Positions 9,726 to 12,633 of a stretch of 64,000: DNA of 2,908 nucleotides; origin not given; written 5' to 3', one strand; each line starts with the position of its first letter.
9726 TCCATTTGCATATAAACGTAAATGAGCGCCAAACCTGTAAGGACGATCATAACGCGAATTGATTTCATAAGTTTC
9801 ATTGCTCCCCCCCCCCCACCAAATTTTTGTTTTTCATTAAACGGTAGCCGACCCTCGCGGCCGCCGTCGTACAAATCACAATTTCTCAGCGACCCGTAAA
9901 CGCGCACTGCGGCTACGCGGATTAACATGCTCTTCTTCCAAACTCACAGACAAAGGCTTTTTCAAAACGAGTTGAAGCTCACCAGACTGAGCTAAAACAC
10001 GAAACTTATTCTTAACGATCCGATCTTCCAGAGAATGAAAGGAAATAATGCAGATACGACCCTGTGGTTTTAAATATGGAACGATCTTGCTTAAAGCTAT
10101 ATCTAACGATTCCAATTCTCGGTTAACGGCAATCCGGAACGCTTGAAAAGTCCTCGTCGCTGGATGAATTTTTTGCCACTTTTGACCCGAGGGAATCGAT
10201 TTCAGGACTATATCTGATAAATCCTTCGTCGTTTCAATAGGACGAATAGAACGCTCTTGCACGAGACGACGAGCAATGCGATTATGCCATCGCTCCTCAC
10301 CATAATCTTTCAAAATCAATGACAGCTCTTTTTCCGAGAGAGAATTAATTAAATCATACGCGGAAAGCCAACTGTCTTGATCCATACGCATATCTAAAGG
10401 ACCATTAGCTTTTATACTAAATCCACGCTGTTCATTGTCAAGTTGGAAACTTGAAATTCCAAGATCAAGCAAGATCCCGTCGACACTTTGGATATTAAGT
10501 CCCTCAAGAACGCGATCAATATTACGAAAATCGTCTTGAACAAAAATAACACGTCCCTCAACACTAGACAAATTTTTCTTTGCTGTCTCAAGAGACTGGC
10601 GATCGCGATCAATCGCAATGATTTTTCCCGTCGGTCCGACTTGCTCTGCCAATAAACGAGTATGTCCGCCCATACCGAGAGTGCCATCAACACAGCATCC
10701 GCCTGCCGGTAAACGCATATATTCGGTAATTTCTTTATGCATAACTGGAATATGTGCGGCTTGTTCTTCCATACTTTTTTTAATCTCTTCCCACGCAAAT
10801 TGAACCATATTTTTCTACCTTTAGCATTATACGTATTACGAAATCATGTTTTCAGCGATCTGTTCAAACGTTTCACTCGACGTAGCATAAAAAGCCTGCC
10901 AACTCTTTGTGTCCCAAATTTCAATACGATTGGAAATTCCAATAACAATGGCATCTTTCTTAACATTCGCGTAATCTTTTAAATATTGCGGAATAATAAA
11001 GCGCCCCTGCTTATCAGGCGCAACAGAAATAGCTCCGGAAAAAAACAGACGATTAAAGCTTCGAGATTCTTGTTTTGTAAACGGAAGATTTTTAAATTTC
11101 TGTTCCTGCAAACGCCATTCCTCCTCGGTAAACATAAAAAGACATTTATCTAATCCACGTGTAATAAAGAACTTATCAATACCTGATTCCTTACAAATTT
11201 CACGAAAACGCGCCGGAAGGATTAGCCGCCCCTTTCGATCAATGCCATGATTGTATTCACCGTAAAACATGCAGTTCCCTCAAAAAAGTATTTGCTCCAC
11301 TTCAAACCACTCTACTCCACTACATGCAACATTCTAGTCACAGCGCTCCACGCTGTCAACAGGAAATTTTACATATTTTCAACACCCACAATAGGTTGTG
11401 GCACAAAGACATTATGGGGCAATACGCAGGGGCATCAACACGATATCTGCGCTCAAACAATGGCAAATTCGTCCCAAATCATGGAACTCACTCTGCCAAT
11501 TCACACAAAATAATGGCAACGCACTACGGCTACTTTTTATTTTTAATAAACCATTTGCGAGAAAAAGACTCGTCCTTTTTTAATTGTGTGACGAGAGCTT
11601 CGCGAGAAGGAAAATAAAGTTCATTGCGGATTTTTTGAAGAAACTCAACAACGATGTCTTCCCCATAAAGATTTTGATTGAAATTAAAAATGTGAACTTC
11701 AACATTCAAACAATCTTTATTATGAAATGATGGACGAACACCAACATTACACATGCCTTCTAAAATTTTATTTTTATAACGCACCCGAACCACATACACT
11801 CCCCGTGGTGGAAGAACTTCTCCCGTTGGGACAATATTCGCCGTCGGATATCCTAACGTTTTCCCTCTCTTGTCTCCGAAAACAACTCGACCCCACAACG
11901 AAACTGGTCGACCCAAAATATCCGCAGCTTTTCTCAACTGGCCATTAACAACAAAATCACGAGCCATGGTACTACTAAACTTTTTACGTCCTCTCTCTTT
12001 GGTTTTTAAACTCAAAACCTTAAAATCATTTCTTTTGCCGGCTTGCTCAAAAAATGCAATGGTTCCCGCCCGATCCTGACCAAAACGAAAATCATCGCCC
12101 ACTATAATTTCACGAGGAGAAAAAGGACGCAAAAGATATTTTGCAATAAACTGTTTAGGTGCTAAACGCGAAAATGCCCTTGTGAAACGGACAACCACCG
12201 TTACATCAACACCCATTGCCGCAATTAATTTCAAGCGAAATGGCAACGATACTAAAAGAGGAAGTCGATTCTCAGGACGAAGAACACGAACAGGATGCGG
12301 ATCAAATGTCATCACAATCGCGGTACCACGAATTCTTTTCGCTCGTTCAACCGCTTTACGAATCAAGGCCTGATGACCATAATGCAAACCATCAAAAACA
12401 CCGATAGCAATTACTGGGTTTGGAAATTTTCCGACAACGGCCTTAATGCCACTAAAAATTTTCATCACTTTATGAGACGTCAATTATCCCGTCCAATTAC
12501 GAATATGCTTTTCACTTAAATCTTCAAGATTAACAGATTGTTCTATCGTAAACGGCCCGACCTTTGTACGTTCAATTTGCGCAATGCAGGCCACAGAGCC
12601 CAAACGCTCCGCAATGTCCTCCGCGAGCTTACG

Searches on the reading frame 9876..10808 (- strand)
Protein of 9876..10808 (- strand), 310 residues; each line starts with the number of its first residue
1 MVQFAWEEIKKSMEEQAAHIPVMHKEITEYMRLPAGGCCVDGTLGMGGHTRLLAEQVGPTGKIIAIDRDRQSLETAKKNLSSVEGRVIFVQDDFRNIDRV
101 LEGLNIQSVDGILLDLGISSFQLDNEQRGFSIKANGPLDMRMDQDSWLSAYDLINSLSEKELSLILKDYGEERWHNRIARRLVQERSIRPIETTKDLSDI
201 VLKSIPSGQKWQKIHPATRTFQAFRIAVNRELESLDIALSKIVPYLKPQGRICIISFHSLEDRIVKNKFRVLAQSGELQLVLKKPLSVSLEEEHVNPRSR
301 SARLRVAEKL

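Call 29: search_protein_families(library=pfam, proteins=[window:9876-10808:-], max_evalue=0.0001)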
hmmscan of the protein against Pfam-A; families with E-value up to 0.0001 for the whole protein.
window:9876-10808:- (310 aa): 5 families
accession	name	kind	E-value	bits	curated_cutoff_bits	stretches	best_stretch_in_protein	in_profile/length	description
PF01795.25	Methyltransf_5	-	1.4e-102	343.7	27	1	17-309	2-308/309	MraW methylase family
PF13847.12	Methyltransf_31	-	7.9e-08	32.5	27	1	45-115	13-81/145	Methyltransferase domain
PF01189.24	Methyltr_RsmB-F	-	9.7e-07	29.1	27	1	41-119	14-90/199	16S rRNA methyltransferase RsmB/F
PF01135.25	PCMT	-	3.6e-06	27.3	20.3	1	3-88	40-127/210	Protein-L-isoaspartate(D-aspartate) O-methyltransferase (PCMT)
PF13649.12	Methyltransf_25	-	6e-06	27.3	27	1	44-98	6-59/97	Methyltransferase domain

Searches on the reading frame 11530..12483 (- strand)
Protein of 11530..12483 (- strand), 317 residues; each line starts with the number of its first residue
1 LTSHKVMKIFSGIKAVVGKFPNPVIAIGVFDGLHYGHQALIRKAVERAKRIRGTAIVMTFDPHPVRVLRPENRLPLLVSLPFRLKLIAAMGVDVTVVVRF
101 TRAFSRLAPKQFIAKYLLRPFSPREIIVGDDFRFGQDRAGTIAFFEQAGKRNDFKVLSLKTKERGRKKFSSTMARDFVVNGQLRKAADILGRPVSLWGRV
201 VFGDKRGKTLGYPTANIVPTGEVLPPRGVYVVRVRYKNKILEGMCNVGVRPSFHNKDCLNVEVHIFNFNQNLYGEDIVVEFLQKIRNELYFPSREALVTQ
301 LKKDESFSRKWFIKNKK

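Call 29: search_protein_families(library=pfam, proteins=[window:11530-12483:-], max_evalue=0.0001)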
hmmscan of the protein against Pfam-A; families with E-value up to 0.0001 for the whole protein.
window:11530-12483:- (317 aa): 2 families
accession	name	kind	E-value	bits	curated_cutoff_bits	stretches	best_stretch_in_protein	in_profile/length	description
PF06574.18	FAD_syn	-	9.7e-45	152.7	27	1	23-172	8-157/158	FAD synthetase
PF01687.23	Flavokinase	-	1e-39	136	19.6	1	190-312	1-124/124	Riboflavin kinase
